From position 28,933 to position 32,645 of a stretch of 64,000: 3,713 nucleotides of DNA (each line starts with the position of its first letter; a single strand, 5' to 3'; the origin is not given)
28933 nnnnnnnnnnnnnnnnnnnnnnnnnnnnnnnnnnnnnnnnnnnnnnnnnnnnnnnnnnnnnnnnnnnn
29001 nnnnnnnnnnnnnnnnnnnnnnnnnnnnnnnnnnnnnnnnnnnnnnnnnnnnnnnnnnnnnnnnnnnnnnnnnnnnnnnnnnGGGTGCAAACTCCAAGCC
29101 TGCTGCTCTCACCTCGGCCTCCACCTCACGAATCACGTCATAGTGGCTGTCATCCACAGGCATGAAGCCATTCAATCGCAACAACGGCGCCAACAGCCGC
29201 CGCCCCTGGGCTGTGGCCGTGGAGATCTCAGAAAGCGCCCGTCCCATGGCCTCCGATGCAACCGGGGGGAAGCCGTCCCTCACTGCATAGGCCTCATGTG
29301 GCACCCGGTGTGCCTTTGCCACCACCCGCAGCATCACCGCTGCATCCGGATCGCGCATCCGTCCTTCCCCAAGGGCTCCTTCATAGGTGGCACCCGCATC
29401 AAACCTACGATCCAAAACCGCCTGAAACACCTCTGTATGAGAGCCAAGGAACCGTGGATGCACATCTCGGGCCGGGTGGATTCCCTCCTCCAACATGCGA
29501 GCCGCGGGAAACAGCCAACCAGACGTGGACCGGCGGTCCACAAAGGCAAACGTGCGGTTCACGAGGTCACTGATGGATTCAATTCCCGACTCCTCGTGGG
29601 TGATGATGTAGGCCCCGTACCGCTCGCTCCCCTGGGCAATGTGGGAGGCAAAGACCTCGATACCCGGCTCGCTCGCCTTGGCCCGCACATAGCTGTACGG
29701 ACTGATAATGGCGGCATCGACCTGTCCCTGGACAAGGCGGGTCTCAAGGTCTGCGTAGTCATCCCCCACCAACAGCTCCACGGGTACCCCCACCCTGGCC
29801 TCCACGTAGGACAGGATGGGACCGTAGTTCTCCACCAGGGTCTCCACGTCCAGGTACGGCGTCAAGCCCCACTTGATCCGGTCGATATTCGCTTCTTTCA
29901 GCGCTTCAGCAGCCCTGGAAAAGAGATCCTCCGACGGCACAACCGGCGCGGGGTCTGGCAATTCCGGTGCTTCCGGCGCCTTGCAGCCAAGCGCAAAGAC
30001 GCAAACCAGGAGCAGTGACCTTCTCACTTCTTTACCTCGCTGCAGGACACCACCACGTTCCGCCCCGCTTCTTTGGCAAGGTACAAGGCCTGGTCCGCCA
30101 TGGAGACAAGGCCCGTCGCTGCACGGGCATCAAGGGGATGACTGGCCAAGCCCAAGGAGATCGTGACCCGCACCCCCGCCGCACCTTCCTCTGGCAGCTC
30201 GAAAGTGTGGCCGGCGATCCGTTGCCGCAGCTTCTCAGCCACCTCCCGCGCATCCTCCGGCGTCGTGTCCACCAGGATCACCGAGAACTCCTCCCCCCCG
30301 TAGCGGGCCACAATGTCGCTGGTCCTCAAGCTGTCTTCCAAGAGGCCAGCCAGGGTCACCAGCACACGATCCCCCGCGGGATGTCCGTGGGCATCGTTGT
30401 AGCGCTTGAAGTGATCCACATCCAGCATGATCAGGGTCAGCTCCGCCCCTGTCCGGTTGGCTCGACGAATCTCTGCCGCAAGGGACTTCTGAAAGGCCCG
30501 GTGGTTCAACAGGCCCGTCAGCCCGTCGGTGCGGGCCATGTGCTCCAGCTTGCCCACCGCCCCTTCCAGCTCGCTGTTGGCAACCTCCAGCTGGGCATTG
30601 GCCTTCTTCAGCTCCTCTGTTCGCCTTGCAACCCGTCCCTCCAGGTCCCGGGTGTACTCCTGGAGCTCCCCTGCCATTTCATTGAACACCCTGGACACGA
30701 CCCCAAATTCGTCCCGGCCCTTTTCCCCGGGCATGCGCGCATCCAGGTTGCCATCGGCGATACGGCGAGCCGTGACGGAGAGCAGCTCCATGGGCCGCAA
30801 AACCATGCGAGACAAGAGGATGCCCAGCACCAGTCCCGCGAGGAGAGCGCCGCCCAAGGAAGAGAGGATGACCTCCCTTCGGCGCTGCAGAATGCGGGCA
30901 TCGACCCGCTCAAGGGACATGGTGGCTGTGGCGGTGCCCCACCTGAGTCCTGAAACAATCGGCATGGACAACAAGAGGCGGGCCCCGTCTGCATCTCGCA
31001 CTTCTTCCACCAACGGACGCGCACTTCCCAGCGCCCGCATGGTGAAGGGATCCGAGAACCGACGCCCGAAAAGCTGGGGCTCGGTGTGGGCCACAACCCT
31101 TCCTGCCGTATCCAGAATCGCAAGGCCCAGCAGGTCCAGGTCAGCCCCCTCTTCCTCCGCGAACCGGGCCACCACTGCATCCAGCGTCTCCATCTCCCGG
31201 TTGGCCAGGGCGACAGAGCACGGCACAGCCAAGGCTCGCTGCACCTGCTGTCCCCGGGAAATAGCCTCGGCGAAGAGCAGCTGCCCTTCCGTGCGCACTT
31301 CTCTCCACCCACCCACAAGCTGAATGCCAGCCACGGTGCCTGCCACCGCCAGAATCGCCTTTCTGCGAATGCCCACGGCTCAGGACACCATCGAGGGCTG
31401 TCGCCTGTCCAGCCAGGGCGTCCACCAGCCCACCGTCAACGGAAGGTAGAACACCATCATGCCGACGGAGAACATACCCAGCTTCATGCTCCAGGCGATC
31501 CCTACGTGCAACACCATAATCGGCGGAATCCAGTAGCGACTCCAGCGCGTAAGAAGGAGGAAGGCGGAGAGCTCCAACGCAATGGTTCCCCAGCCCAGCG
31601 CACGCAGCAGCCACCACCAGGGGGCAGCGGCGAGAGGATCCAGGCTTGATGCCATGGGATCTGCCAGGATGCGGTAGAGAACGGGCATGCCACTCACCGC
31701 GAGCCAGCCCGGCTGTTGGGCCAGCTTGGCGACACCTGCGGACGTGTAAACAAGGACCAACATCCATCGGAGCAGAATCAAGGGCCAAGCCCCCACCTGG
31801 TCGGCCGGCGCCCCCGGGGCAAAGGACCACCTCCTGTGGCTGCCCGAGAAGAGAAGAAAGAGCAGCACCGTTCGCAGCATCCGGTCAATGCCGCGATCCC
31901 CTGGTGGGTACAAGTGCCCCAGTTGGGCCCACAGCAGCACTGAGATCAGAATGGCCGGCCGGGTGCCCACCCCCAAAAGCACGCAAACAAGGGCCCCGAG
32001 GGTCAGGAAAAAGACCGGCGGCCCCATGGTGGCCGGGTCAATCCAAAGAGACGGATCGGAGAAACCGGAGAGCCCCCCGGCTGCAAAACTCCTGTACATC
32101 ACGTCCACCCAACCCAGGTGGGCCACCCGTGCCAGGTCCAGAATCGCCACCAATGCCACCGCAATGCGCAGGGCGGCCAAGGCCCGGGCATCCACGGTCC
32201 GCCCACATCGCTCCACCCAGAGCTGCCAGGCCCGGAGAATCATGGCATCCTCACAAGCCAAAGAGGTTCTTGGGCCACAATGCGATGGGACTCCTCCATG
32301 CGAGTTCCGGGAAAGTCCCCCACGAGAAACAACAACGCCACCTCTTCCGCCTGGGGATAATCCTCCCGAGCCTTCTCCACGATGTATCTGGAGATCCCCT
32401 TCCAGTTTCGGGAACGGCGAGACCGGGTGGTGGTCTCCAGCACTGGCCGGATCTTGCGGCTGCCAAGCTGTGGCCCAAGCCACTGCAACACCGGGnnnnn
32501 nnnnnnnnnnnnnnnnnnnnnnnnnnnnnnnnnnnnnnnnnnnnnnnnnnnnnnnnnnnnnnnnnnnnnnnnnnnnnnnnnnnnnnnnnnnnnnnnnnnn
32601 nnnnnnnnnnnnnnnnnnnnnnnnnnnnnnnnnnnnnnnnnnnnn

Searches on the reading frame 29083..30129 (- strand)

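Call 38: search_protein_families(library=pfam, proteins=[window:29083-30129:-], max_evalue=0.0001)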
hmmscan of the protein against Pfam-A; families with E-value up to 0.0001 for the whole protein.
window:29083-30129:- (349 aa): 2 families
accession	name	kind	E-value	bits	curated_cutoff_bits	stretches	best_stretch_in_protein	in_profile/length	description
PF12974.12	Phosphonate-bd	-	3.3e-59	200.6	27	1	88-330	2-242/242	ABC transporter, phosphonate, periplasmic substrate-binding protein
PF09084.16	NMT1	-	2.3e-05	24.9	20.5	1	114-251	20-150/216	NMT1/THI5 like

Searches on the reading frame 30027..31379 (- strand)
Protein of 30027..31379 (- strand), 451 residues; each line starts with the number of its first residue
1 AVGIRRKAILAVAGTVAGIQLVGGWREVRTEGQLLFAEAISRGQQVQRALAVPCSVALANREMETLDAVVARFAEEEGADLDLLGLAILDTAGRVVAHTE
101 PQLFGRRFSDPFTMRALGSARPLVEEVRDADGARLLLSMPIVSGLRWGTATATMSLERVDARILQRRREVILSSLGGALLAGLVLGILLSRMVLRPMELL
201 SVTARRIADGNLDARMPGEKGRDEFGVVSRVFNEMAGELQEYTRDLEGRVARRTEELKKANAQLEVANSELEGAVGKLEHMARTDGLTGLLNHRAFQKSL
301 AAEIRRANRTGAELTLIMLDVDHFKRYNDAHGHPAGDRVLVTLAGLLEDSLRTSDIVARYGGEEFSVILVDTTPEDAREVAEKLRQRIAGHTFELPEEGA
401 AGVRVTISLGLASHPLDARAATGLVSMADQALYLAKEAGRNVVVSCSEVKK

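Call 11: search_protein_families(library=ncbifam, proteins=[window:30027-31379:-], max_evalue=0.00001)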
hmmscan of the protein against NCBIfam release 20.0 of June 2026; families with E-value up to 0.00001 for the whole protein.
window:30027-31379:- (451 aa): 31 families (the best 25 are shown)
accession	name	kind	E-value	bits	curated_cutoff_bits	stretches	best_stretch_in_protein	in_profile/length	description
TIGR00254.1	GGDEF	domain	1.8e-51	174.1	37.4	1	278-444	1-165/168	diguanylate cyclase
NF038266.1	diguan_SiaD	equivalog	3.6e-48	164.2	290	1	269-442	81-251/252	biofilm regulation diguanylate cyclase SiaD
NF007135.0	PRK09581.1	equivalog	8.2e-48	163.3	474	1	268-445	278-454/457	PleD family two-component system response regulator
NF007380.0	PRK09894.1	equivalog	1.3e-43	149.5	256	1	279-449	126-290/296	diguanylate cyclase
NF007423.1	PRK09966.1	equivalog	5.9e-42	143.9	325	1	263-436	220-390/390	diguanylate cyclase DgcN/YfiN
NF041606.1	dguan_cyc_DgcA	equivalog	3.3e-38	131.5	370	1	278-444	174-337/340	diguanylate cyclase DgcA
NF047654.1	DiguCycDgcRLepto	equivalog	3.5e-35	121.3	500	1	277-445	128-295/295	diguanylate cyclase DgcR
NF011955.1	PRK15426.1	equivalog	6e-35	120.4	408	1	278-445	394-560/564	cellulose biosynthesis regulator diguanylate cyclase DgcQ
NF007298.0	PRK09776.1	equivalog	6.2e-35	120.4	1135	1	277-443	679-842/1111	diguanylate cyclase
NF051473.1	DigCycDgcsShew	equivalog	5.9e-32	111.2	400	1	279-442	132-287/291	diguanylate cyclase DgcS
NF007599.0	PRK10245.1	equivalog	8.8e-31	106.7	402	1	276-442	204-366/371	diguanylate cyclase AdrA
NF047872.1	GGDEF_GdpS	equivalog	7.7e-28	97.7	400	1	277-444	182-348/355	GGDEF domain-containing protein GdpS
NF040885.1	diguan_DgcJ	equivalog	8.8e-28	97.3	500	1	284-439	343-489/493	diguanylate cyclase DgcJ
NF007474.0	PRK10060.1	equivalog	4.3e-27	94.6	782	1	274-442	229-391/663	cyclic di-GMP phosphodiesterase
NF045675.1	PhdiestaseDibA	equivalog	1.8e-25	89.3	980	1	277-442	198-360/623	phosphodiesterase DibA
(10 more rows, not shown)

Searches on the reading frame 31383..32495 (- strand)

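Call 11: search_protein_families(library=ncbifam, proteins=[window:31383-32495:-], max_evalue=0.00001)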
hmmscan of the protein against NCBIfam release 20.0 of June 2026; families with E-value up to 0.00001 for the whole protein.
window:31383-32495:- (371 aa): 0 families

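Call 17: search_protein_families(library=pfam, proteins=[window:31383-32495:-], max_evalue=0.001)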
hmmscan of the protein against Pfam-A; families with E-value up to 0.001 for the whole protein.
window:31383-32495:- (371 aa): 1 family
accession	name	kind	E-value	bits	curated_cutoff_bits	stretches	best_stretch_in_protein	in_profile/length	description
PF05090.19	HTTM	-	7.1e-09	36.1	27.7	1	99-348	2-249/259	HTTM domain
